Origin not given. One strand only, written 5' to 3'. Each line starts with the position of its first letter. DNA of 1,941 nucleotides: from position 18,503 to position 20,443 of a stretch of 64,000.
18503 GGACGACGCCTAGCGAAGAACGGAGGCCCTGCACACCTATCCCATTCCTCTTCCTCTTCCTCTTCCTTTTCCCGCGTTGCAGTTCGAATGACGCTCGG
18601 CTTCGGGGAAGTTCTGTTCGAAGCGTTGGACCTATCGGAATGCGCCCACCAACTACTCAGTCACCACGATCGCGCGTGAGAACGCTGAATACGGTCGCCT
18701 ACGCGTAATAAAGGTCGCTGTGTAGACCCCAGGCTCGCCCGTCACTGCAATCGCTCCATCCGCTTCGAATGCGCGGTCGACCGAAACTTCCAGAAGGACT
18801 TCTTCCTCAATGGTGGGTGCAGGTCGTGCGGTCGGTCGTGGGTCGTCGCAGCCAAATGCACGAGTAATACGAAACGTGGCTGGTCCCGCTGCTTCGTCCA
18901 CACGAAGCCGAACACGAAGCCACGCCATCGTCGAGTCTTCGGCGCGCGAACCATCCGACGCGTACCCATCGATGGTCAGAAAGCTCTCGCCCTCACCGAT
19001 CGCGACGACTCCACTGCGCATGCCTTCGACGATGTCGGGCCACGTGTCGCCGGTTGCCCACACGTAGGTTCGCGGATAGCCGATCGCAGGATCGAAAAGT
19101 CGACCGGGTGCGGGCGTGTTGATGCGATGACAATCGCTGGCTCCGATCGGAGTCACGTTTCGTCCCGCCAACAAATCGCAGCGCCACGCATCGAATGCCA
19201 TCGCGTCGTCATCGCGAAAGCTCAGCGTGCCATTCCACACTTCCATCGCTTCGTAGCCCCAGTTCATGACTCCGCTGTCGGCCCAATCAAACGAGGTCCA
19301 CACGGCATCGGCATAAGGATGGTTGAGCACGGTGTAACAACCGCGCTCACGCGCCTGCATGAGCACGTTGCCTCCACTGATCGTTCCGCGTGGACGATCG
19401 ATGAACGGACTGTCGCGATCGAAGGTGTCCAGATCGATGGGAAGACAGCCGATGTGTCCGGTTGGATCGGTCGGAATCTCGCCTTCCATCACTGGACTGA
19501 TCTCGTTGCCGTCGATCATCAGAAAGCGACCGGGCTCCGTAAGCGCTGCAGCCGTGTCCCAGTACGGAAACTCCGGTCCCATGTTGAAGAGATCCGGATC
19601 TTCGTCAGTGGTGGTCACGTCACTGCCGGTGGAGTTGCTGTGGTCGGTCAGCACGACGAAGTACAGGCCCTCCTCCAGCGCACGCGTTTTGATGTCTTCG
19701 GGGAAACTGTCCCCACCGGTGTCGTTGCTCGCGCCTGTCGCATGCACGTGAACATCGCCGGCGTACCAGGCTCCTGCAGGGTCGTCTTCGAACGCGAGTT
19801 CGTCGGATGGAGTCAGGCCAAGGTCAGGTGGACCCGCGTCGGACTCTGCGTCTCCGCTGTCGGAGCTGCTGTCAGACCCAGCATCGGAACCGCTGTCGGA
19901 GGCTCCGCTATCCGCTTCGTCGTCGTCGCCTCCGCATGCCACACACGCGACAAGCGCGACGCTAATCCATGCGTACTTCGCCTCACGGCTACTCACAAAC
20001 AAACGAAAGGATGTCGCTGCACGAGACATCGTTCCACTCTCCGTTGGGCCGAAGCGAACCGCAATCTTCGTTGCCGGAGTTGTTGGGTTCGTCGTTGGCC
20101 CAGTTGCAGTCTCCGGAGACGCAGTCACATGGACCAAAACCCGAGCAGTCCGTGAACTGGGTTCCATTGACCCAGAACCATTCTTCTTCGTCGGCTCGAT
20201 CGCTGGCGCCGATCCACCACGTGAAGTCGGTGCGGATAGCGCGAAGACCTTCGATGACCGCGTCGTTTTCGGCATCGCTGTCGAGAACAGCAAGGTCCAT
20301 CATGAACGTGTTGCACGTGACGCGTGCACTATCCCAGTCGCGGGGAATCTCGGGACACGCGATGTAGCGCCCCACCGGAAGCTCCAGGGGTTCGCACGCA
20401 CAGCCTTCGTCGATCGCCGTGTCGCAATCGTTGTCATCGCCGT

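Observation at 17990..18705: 700-bp non-coding region built from ~280-bp direct repeats with (CATGCC)n and (CCTCTT)n microsatellites, upstream of the paralogous giant-lipoprotein operon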

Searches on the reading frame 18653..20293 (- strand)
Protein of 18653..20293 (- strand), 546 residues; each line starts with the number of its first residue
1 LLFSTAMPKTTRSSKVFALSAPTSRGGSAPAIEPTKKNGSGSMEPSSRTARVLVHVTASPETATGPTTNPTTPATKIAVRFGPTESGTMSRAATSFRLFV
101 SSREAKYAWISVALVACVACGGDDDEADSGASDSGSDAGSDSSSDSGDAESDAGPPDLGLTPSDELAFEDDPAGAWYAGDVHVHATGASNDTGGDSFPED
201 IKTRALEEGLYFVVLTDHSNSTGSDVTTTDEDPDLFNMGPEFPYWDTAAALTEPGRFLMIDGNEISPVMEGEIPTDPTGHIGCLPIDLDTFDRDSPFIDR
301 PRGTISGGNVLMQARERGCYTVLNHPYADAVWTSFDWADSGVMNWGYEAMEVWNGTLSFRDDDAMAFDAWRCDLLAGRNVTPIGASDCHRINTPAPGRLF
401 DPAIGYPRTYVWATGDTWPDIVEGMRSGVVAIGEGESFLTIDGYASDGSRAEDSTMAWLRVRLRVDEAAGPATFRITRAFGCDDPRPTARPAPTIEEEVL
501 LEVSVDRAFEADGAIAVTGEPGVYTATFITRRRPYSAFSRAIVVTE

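Call 17: search_protein_families(library=pfam, proteins=[window:18653-20293:-])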
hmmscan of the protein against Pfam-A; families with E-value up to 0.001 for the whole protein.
window:18653-20293:- (546 aa): 0 families

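Call 29: find_encoding_contigs(protein=window:18653-20029:-, flank=10000, max_places=10)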
Protein window:18653-20029:- (458 aa): no gene with exactly this product is on record in the collection.

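Call 30: find_homologous_proteins(query=window:18653-20029:-, max_evalue=1e-20)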
Query window:18653-20029:- (458 aa): 281 proteins with E <= 1e-20 among 8000 candidates; the best 120 are listed.
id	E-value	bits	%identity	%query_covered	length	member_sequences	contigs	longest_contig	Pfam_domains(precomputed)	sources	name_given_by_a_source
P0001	0.0e+0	1034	98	100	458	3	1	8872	-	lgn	-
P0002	1.0e-246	837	86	87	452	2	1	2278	-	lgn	-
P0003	2.3e-164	566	61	93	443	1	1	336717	-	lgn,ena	-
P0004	6.9e-161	554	58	97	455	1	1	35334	-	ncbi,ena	-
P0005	3.0e-152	526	64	79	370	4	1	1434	-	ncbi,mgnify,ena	mgnify:CR=1 FL=1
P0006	2.6e-151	523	59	91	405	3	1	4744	-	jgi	jgi:hypothetical protein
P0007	3.1e-148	513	55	95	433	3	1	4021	-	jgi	jgi:hypothetical protein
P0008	9.5e-148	511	62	82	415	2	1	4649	-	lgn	-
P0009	7.9e-147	508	59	84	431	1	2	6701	-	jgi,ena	-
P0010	6.5e-144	498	56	90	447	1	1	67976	-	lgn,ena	-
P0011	2.6e-140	486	56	93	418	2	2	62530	-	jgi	-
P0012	4.2e-139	482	55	95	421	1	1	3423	-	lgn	-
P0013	1.4e-138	481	57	87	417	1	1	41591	-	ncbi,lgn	-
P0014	2.1e-138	480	55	95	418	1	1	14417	-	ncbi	-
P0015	2.2e-138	480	54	93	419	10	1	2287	-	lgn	-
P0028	3.0e-132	460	53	86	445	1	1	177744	-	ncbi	ncbi:MAG: CehA/McbA family metallohydrolase [Polyangiales bacterium]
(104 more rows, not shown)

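Call 31: find_encoding_contigs(protein=P0001, flank=10000, max_places=6)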
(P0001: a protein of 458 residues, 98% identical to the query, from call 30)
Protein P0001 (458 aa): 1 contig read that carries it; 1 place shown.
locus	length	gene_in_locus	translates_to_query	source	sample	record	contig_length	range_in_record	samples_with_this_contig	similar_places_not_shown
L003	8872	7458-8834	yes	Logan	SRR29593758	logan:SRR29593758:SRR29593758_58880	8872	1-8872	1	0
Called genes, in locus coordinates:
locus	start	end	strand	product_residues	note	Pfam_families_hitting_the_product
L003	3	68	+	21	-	?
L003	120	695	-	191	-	PF00188:CAP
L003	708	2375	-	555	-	PF11617:Cu-binding_MopE (weak), PF13229:Beta_helix (weak)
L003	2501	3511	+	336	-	-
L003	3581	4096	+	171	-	PF04542:Sigma70_r2, PF07638:Sigma70_ECF (weak), PF08281:Sigma70_r4_2, PF04545:Sigma70_r4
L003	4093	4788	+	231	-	-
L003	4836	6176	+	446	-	PF11617:Cu-binding_MopE (weak), PF00059:Lectin_C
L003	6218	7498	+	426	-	PF11617:Cu-binding_MopE (faint), PF00059:Lectin_C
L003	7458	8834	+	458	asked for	-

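Call 32: find_encoding_contigs(protein=P0002, flank=10000, max_places=6)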
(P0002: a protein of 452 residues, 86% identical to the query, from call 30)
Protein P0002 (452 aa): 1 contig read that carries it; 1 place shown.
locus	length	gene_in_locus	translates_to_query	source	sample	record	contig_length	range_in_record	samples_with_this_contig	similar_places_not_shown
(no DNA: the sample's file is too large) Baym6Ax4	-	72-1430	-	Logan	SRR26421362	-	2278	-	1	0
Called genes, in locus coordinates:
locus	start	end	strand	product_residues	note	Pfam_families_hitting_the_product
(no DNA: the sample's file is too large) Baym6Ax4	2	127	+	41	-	?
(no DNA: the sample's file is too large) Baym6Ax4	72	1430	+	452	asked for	-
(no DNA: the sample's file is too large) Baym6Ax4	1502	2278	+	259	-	?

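Call 33: find_encoding_contigs(protein=P0003, flank=10000, max_places=4)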
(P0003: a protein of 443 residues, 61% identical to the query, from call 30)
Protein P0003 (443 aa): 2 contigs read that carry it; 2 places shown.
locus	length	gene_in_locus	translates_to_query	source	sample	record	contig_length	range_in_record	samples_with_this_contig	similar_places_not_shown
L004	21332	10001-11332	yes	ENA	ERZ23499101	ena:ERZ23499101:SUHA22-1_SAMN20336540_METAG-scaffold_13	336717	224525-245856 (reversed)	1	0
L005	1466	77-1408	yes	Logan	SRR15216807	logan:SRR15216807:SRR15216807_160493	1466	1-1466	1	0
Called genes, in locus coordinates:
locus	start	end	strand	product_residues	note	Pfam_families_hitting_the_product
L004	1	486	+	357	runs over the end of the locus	PF00571:CBS (faint), PF01380:SIS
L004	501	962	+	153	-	-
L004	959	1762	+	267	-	PF01061:ABC2_membrane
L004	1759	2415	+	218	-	PF02463:SMC_N (faint), PF00005:ABC_tran, PF13304:AAA_21 (faint)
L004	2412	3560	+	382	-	-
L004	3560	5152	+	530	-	PF02563:Poly_export, PF22461:SLBB_2 (faint), PF10531:SLBB (weak)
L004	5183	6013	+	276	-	PF00793:DAHP_synth_1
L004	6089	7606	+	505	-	-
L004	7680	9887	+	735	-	PF12797:Fer4_2 (faint), PF12838:Fer4_7 (faint), PF13183:Fer4_8, PF13237:Fer4_10 (faint), PF13187:Fer4_9, PF13534:Fer4_17 (faint), PF02754:CCG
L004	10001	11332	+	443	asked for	-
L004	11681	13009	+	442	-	PF03721:UDPG_MGDP_dh_N, PF00984:UDPG_MGDP_dh, PF03720:UDPG_MGDP_dh_C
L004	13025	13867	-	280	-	-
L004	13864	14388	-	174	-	-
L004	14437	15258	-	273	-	PF00459:Inositol_P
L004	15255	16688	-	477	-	PF01225:Mur_ligase, PF08245:Mur_ligase_M, PF02875:Mur_ligase_C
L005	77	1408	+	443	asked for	-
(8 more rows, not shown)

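Call 54: find_encoding_contigs(protein=P0028, flank=10000, max_places=2)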
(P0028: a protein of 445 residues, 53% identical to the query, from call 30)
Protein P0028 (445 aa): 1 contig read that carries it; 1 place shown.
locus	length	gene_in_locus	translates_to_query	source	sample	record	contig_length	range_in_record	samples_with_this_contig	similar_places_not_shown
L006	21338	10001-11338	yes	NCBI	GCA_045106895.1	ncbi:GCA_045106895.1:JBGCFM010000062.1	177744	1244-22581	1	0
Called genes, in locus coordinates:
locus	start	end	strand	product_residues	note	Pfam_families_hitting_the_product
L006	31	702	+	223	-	-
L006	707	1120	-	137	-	PF02566:OsmC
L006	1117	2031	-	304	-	PF00291:PALP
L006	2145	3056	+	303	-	PF00132:Hexapep (faint)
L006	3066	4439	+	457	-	PF01554:MatE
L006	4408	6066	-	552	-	PF10092:DUF2330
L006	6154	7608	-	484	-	PF00501:AMP-binding, PF13193:AMP-binding_C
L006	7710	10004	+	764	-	PF07676:PD40 (faint), PF26550:Tricorn_2nd (faint), PF00930:DPPIV_N, PF26549:Tricorn_N, PF01738:DLH (weak), PF02129:Peptidase_S15, PF20434:BD-FAE (faint), PF00326:Peptidase_S9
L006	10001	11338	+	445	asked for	-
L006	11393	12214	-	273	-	PF01026:TatD_DNase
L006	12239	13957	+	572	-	PF00069:Pkinase, PF03109:ABC1 (faint), PF07714:PK_Tyr_Ser-Thr, PF01636:APH (faint), PF06293:Kdo (weak)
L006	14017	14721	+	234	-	PF00378:ECH_1, PF16113:ECH_2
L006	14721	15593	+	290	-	PF01553:Acyltransferase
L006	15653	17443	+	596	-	PF00069:Pkinase, PF07714:PK_Tyr_Ser-Thr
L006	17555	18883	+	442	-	-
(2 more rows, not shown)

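Call 55: find_encoding_contigs(protein=P0010, flank=10000, max_places=2)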
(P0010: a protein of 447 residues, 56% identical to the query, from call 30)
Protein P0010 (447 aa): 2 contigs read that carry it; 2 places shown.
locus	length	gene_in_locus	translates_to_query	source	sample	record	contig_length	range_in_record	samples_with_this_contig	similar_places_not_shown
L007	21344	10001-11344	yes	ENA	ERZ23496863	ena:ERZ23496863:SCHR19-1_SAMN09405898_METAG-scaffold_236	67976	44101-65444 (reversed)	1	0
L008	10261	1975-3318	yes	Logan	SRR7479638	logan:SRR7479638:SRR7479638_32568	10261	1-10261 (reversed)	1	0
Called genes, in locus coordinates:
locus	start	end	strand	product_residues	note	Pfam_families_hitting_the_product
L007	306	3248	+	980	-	PF13304:AAA_21 (faint), PF02463:SMC_N (weak)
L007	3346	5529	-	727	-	PF13643:DUF4145 (weak), PF00270:DEAD (weak), PF04851:ResIII, PF18766:SWI2_SNF2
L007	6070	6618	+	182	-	-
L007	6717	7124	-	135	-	-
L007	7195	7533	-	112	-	PF05635:23S_rRNA_IVP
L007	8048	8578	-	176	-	-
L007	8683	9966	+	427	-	PF13229:Beta_helix (faint)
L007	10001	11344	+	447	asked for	-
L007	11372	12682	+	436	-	PF11617:Cu-binding_MopE, PF00059:Lectin_C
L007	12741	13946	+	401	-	PF11617:Cu-binding_MopE, PF00059:Lectin_C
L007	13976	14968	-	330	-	PF01476:LysM (faint), PF05489:Phage_tail_X (faint), PF13424:TPR_12 (weak)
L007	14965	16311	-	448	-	PF00069:Pkinase, PF07714:PK_Tyr_Ser-Thr, PF03109:ABC1, PF08308:PEGA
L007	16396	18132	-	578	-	PF02985:HEAT (faint), PF13646:HEAT_2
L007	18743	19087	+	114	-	PF08818:DUF1801, PF18899:DUF5655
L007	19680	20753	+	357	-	PF03942:DTW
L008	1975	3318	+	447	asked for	-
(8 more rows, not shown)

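Call 98: list_cluster_members(proteins=[P0001])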
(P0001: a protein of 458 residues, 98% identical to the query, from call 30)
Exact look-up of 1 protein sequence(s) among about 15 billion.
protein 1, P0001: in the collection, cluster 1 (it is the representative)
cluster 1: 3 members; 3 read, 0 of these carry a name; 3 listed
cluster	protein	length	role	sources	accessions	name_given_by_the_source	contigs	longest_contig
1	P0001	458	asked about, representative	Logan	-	-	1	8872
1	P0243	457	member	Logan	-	-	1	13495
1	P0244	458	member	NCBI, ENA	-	-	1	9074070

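Call 99: find_encoding_contigs(protein=P0243, flank=10000, max_places=4)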
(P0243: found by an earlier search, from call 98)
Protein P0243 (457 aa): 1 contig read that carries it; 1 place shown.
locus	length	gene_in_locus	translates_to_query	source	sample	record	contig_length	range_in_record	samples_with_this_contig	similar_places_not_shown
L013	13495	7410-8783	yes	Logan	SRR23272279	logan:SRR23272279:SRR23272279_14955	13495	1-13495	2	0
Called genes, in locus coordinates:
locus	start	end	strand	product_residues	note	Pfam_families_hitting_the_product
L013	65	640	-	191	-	PF00188:CAP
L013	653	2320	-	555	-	PF11617:Cu-binding_MopE (weak)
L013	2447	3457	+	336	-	-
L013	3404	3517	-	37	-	-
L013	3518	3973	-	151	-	-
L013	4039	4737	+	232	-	-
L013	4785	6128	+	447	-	PF11617:Cu-binding_MopE (weak), PF00059:Lectin_C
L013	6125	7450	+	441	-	PF11617:Cu-binding_MopE (faint), PF00059:Lectin_C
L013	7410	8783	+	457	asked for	-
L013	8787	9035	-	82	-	-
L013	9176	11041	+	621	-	PF13304:AAA_21, PF13175:AAA_15 (weak)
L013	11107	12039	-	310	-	PF04607:RelA_SpoT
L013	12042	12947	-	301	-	PF04245:NA37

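Call 103: search_protein_families(library=padloc, proteins=[L013:9176-11041:+, L013:11107-12039:-, L013:12042-12947:-, L013:8787-9035:-], max_evalue=0.001)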
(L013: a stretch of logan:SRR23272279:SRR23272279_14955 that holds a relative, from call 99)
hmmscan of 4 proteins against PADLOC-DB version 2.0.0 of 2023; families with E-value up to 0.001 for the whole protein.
L013:9176-11041:+ (621 aa): 71 families (the best 25 are shown)
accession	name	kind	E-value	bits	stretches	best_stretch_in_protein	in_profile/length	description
PDLC02980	AriA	-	1.8e-21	75.4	2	273-352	230-304/304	-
PDLC02981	AriAB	-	5.9e-17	59.6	1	303-581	332-587/694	-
PDLC00069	GajA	-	3e-14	50.4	1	306-494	339-510/687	AAA ATPase domain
PDLC02979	AriA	-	3.8e-14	51.3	2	272-350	291-372/373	-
PDLC02358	Old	-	9.8e-14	49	1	306-440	289-412/578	Old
PDLC00065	GajA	-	1.1e-12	45.6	1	305-529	337-542/670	AAA ATPase domain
PDLC03878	NsnB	-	1.7e-12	45.8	1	35-353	18-283/345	-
PDLC00091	GajA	-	1.8e-12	44.9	1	306-493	301-476/627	AAA ATPase domain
PDLC02915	ATPase-Toprim_I-B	-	2.5e-12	44.4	1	304-423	258-359/623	-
PDLC00096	GajA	-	5e-12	43.3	1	267-490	251-459/630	AAA ATPase domain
PDLC00077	GajA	-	4.6e-11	40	1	306-519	338-531/616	AAA ATPase domain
PDLC02335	AbiLi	-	1.7e-10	38.5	1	283-384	178-263/326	AbiLi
PDLC00093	GajA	-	1.7e-10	38.3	1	304-495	384-565/736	AAA ATPase domain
PDLC04164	AriA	-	3.7e-10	37.8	1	272-352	163-237/253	-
PDLC00071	GajA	-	4e-10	37.1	1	274-429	242-389/588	AAA ATPase domain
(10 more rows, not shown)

L013:11107-12039:- (310 aa): 1 family
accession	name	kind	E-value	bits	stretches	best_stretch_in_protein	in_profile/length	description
PDLC04999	PDC-S33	-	3.4e-13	47.8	1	11-145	38-175/349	-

L013:12042-12947:- (301 aa): 0 families

L013:8787-9035:- (82 aa): 0 families
